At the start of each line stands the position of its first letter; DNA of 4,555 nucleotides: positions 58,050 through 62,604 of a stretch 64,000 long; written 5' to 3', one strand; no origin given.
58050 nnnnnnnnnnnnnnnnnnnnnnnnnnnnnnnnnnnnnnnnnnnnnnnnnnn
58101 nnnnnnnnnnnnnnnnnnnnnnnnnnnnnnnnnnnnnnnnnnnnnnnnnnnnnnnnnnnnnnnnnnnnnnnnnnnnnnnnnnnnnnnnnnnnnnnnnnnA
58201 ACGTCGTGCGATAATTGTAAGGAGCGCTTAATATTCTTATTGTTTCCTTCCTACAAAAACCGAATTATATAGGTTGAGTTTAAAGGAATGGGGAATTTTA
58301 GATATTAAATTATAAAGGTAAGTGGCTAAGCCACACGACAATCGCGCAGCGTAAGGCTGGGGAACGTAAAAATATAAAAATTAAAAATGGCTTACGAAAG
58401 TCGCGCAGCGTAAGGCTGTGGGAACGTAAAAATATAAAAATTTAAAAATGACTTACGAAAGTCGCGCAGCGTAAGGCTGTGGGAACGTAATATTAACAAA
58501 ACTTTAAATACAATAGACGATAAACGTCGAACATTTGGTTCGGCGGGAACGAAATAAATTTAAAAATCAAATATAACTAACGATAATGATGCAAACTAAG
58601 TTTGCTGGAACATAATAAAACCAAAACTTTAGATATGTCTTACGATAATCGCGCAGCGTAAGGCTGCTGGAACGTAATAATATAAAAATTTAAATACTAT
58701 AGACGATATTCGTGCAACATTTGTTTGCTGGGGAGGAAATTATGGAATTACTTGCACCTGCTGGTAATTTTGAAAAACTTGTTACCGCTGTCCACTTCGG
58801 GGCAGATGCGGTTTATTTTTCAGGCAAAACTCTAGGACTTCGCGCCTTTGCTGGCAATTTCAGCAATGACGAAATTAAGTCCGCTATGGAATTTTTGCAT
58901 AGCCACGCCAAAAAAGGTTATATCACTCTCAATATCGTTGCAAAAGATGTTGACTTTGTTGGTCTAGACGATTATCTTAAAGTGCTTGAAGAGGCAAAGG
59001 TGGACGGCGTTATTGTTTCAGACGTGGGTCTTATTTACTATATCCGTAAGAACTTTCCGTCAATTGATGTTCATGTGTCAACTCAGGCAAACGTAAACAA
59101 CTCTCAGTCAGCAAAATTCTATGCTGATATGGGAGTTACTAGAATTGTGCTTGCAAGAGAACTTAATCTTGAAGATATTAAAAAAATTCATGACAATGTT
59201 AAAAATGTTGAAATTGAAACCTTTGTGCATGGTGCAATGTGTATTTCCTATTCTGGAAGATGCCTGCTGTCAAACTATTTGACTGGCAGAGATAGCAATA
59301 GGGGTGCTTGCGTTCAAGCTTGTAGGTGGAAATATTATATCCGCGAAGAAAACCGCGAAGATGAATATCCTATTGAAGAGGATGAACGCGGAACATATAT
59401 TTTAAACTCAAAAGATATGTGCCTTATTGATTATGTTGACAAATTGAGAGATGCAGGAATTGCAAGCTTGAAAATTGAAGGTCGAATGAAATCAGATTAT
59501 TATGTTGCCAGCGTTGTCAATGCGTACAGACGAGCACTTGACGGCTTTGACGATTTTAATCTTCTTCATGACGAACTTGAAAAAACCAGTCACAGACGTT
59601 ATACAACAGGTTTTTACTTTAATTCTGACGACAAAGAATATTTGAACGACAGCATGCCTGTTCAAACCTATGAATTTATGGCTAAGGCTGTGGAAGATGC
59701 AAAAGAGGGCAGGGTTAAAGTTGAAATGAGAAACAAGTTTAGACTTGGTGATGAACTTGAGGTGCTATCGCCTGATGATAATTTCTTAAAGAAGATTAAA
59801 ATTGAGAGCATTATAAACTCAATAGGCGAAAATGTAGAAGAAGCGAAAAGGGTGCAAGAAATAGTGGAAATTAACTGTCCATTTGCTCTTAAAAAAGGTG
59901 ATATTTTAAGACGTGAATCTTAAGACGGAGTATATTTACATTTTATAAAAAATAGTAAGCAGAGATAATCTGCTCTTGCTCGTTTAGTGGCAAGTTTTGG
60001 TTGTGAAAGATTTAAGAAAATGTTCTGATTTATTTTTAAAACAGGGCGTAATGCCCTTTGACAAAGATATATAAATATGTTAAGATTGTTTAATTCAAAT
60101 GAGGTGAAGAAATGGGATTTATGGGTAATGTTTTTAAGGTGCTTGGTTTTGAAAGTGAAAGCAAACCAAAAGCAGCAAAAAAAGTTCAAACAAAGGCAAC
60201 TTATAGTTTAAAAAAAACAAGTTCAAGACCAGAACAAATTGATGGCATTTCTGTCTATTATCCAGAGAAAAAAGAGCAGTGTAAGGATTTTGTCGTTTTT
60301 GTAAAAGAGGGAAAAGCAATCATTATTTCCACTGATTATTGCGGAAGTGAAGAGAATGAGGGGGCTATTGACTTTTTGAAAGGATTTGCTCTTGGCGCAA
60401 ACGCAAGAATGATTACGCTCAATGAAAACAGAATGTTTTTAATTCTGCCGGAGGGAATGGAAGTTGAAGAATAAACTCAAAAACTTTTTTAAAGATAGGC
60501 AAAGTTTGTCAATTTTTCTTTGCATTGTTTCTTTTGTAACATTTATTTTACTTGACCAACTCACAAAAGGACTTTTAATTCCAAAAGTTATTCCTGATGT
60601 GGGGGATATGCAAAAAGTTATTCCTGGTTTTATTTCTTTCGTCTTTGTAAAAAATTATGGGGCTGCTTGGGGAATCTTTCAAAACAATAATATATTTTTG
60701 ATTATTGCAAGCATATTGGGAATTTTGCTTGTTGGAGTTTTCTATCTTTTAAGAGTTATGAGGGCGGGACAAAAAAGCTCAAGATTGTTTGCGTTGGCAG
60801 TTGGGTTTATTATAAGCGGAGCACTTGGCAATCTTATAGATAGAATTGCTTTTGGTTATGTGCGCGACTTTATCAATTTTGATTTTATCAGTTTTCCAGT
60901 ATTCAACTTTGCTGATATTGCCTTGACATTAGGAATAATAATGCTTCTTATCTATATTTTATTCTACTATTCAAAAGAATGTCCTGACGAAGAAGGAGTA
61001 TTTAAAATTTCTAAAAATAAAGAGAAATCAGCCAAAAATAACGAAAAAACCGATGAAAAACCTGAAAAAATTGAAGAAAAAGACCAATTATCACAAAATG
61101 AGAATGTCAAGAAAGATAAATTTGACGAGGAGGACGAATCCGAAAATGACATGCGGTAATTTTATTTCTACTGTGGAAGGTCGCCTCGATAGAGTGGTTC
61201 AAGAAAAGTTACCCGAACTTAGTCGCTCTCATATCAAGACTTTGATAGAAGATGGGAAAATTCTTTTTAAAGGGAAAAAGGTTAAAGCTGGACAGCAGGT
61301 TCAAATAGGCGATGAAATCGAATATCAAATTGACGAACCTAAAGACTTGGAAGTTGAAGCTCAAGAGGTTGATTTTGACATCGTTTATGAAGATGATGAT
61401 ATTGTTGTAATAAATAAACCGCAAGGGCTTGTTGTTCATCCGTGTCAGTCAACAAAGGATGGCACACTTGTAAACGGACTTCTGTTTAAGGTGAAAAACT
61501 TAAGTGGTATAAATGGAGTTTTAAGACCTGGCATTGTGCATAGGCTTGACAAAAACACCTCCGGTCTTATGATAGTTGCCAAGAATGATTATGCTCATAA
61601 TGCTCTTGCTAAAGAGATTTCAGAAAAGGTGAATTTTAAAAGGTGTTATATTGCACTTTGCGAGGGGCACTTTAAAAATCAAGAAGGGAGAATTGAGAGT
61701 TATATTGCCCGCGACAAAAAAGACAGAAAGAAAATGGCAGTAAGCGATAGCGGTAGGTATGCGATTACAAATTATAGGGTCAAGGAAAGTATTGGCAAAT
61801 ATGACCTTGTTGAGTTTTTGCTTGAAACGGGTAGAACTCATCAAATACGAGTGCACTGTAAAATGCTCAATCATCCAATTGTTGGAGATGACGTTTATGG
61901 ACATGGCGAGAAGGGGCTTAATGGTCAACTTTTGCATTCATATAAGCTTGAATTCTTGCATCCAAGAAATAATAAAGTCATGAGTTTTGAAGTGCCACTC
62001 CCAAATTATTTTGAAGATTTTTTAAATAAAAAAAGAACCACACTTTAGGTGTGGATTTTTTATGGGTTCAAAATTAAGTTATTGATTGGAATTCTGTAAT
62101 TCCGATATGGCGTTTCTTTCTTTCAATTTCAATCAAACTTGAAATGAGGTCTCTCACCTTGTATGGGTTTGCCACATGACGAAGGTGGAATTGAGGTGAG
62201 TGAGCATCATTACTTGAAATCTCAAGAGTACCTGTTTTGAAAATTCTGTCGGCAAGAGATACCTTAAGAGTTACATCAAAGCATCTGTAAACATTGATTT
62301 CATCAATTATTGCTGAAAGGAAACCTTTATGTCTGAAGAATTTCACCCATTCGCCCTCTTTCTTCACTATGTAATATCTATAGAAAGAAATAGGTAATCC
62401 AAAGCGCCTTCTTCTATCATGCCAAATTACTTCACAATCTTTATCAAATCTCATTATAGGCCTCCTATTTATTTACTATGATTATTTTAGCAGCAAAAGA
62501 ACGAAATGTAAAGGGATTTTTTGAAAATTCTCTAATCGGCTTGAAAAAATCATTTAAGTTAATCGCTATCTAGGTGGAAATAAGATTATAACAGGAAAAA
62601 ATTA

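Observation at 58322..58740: Eight-unit phased array of flank-conserved, stem-variable TAA-loop hairpins fills the tsaD / U32-peptidase spacer and ends on the U32 ribosome-binding site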

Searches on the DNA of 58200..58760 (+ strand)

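Call 12: search_rna_families(source=window, start=58200, end=58760, threshold=evalue, max_evalue=10)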
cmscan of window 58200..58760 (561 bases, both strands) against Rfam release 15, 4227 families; matches with E-value up to 10: 5.
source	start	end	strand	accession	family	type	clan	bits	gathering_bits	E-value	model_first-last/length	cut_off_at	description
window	58417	58457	+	RF01666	rox2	Cis-reg;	-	16.4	55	7.6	16-56/71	no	Drosophila rox2 ncRNA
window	58258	58283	+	RF01081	SBWMV1_UPD-PKe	Cis-reg;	-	16.1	38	4.2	1-26/26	no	Pseudoknot of upstream pseudoknot domain (UPD) of the 3'UTR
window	58581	58651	+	RF01164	SNORD107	Gene; snRNA; snoRNA; CD-box;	-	16.1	50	4.8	1-74/74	no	Small nucleolar RNA SNORD107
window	58227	58309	+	RF00884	MIR815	Gene; miRNA;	-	15.6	63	5.1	1-81/81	no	MIR815 microRNA precursor family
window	58451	58486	+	RF01343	CRISPR-DR33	Gene; CRISPR;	-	15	39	4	1-37/37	no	CRISPR RNA direct repeat element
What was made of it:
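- Closest known: CRISPR arrays. Different: The 'spacers' resemble each other (A/T-rich duplicates), the repeats differ in their stems, the window has no cas genes, and the only Rfam CRISPR hit has E=4 (call 12).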

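Call 38: search_dna_similar(query=window:58300-58745:+, collection=plasmids, mode=distant, max_evalue=0.01)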
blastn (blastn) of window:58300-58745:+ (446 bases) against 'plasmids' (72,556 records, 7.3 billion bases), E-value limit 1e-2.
No match.

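Call 39: search_dna_similar(query=window:58300-58745:+, collection=phages, mode=distant, max_evalue=0.01)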
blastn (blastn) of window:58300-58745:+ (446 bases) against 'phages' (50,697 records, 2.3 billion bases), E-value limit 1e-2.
No match.
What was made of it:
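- Tried and rejected: blastn of the array against plasmids and phages gave no match (calls 38, 39).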

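Call 69: build_rna_model(alignment_id=A3, structure=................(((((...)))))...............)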
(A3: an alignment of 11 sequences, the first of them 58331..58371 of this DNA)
Model R1 built from alignment A3 (11 sequences, 44 columns); structure: as given.
model positions 41; base pairs 5; branch points 0; effective number of sequences 11; information 1.096 bits per position. Calibrated on 0.2 Mb of random sequence (short: E-values are rough).
structure used (alignment columns):
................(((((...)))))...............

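Call 70: search_with_rna_model(model_id=R1, source=window, filters=off, max_evalue=10)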
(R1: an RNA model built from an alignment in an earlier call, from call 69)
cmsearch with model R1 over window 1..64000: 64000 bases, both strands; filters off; matches with E-value up to 10: 27.
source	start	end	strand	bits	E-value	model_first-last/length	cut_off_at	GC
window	58638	58678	+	58.3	2.3e-10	1-41/41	no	0.49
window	58451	58491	+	55.2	1.1e-09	1-41/41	no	0.51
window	58390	58430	+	54.2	1.8e-09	1-41/41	no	0.54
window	17842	17877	+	50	1.4e-08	1-41/41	no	0.31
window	17728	17763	+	48.7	2.6e-08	1-41/41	no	0.25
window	58576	58616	+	48.7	2.7e-08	1-41/41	no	0.32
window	58331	58370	+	48.6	2.8e-08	1-41/41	no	0.57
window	17784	17819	+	48.1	3.6e-08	1-41/41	no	0.28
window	17671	17706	+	41.4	9.7e-07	1-41/41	no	0.25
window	58513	58555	+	39.4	2.6e-06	1-41/41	no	0.44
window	17898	17927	+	26.6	0.0014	1-41/41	no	0.33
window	42014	42048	-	16.6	0.19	1-41/41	no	0.34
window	58699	58740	+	16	0.26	1-41/41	no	0.4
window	7927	7948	-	13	1.1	1-41/41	no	0.23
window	31369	31407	-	12.6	1.4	1-41/41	no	0.36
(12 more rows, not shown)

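Call 71: search_with_rna_model(model_id=R1, sources=[L001, L002, L003, L004, L141, L142, L143, L144, L145, L146, L147, L148, L149, L022, L008, L009, L016, L021, L034, L054, L059, L077, L079, L011, L019, L024, L053, L069, L070], max_evalue=10)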
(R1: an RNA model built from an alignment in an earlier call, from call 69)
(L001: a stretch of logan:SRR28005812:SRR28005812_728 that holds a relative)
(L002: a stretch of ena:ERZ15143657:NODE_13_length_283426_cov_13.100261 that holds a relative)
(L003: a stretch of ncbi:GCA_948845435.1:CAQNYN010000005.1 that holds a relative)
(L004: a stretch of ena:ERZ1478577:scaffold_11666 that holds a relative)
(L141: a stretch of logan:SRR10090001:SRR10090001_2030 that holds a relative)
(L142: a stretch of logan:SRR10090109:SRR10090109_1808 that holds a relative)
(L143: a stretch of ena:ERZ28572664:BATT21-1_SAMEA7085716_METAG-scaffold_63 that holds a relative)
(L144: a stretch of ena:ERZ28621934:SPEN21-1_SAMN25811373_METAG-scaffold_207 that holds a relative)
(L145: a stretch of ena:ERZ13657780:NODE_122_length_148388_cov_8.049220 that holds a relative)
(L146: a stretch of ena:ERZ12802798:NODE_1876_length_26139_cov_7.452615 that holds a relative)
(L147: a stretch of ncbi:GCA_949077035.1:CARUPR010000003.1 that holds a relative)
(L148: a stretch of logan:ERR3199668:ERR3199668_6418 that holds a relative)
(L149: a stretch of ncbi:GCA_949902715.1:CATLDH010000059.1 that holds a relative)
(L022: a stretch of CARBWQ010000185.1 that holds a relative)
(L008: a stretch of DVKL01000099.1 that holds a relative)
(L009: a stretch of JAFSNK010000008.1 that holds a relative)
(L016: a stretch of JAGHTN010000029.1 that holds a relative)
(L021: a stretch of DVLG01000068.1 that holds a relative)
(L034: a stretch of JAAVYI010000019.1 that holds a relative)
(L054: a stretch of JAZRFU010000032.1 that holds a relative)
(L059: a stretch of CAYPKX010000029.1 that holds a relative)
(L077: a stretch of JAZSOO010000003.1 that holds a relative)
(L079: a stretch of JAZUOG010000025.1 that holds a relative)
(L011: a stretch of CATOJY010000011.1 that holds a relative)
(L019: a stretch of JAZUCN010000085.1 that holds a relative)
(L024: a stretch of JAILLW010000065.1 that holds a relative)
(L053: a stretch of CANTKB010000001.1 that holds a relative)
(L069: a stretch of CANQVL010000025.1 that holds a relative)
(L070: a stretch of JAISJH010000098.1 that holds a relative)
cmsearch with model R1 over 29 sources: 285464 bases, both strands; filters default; matches with E-value up to 10: 16.
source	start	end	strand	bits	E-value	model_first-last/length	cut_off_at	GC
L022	1921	1961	+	50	6.2e-08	1-41/41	no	0.44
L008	6888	6919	+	21.8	0.065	1-41/41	no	0.25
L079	7884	7915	-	21.7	0.069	1-41/41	no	0.34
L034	6497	6538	+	19.6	0.2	1-41/41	no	0.52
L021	3547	3578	-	19.3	0.23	1-41/41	no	0.28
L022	1983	2016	+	19.2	0.24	1-41/41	no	0.44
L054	3653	3700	-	19.1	0.25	1-41/41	no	0.38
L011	1867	1909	+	18.2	0.39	1-41/41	no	0.44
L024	6120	6160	+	17.5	0.55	1-41/41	no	0.51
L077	3745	3785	-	16.4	0.96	1-41/41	no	0.51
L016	7409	7437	+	15.6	1.4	1-41/41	no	0.45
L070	2318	2366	+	15.1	1.8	1-41/41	no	0.39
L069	6038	6085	+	14.9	2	1-41/41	no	0.58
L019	1828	1874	-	14.8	2.1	1-41/41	no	0.4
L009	4859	4900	+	13.9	3.3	1-41/41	no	0.55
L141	11434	11453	-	13.1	4.9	1-41/41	no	0.2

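Call 90: search_with_rna_model(model_id=R1, sources=[L150, L151, L152, L153], max_evalue=10, filters=off)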
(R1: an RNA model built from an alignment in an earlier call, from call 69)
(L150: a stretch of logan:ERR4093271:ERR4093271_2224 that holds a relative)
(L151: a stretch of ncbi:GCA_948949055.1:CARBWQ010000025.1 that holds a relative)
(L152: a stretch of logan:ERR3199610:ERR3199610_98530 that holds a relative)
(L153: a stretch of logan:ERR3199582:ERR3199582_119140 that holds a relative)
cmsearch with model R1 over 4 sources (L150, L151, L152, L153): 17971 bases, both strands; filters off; matches with E-value up to 10: 27.
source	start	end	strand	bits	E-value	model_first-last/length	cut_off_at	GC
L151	8045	8079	+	13.4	0.26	1-41/41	no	0.34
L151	4468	4489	+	11.8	0.58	1-41/41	no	0.32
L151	7247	7269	-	11.5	0.67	1-41/41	no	0.22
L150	2903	2935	-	10.9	0.9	1-41/41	no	0.36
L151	2179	2198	+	10.8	0.93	1-41/41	no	0.2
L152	2854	2873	+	10.8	0.93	1-41/41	no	0.2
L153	1491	1510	+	10.8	0.93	1-41/41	no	0.2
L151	750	760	+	8.8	2.6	18-28/41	no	0.36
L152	1425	1435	+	8.8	2.6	18-28/41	no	0.36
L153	62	72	+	8.8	2.6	18-28/41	no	0.36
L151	1834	1867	-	7.9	3.9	1-41/41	no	0.29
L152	2509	2542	-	7.9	3.9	1-41/41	no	0.29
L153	1146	1179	-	7.9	3.9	1-41/41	no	0.29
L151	3228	3246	+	7.6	4.5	1-41/41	no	0.11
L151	8505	8534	+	7.4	5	1-41/41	no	0.47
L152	176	204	+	7.3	5.3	1-41/41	no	0.17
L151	4953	4973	-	6.7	6.9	1-41/41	no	0.24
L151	1095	1120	-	6.6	7.5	1-41/41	no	0.15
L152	1770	1795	-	6.6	7.5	1-41/41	no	0.15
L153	407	432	-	6.6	7.5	1-41/41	no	0.15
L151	5904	5926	-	6.5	7.7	1-41/41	no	0.22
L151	1037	1051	+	6.2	8.9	17-31/41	no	0.33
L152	1712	1726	+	6.2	8.9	17-31/41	no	0.33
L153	349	363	+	6.2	8.9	17-31/41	no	0.33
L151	1482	1532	-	6.1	9.7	1-41/41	no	0.22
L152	2157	2207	-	6.1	9.7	1-41/41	no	0.22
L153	794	844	-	6.1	9.7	1-41/41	no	0.22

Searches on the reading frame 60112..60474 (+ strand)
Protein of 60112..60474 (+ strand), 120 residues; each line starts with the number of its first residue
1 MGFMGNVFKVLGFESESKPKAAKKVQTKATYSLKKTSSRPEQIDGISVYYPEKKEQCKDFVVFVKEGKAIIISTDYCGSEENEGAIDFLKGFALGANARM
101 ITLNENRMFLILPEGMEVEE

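Call 77: search_protein_families(library=pfam, proteins=[window:60112-60474:+])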
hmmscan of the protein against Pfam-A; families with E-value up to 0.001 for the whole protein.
window:60112-60474:+ (120 aa): 1 family
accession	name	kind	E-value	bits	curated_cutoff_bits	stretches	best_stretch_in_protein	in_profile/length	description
PF04472.17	SepF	-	1.5e-09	38.4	27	1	46-118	1-72/72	Cell division protein SepF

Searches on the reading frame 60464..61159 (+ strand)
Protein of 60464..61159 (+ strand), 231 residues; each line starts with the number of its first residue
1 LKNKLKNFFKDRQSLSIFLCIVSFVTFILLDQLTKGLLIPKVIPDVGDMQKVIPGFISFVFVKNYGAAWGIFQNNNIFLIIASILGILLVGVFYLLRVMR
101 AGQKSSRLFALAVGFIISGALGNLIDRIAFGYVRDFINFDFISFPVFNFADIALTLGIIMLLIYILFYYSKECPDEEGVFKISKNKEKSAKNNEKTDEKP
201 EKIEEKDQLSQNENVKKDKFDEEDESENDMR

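Call 18: search_protein_families(library=pfam, proteins=[window:60464-61159:+])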
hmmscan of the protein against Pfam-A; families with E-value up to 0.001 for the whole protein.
window:60464-61159:+ (231 aa): 1 family
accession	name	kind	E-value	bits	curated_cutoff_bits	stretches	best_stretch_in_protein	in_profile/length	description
PF01252.23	Peptidase_A8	-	7e-35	120.7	25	1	25-167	3-142/142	Signal peptidase (SPase) II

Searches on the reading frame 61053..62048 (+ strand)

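Call 18: search_protein_families(library=pfam, proteins=[window:61053-62048:+])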
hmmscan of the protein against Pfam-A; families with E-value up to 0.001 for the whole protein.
window:61053-62048:+ (331 aa): 2 families
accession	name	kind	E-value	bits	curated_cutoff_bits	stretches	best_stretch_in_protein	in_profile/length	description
PF00849.27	PseudoU_synth_2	-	1.9e-32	113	26.8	1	116-269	1-150/152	RNA pseudouridylate synthase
PF01479.30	S4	-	5.3e-09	36.1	22.8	1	44-89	2-48/48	S4 domain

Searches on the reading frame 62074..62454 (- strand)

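Call 77: search_protein_families(library=pfam, proteins=[window:62074-62454:-])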
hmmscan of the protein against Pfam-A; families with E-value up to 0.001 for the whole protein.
window:62074-62454:- (126 aa): 1 family
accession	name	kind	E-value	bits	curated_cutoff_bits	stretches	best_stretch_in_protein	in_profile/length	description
PF03703.20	bPH_2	-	9.3e-07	29.4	22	1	43-104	17-78/78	Bacterial PH domain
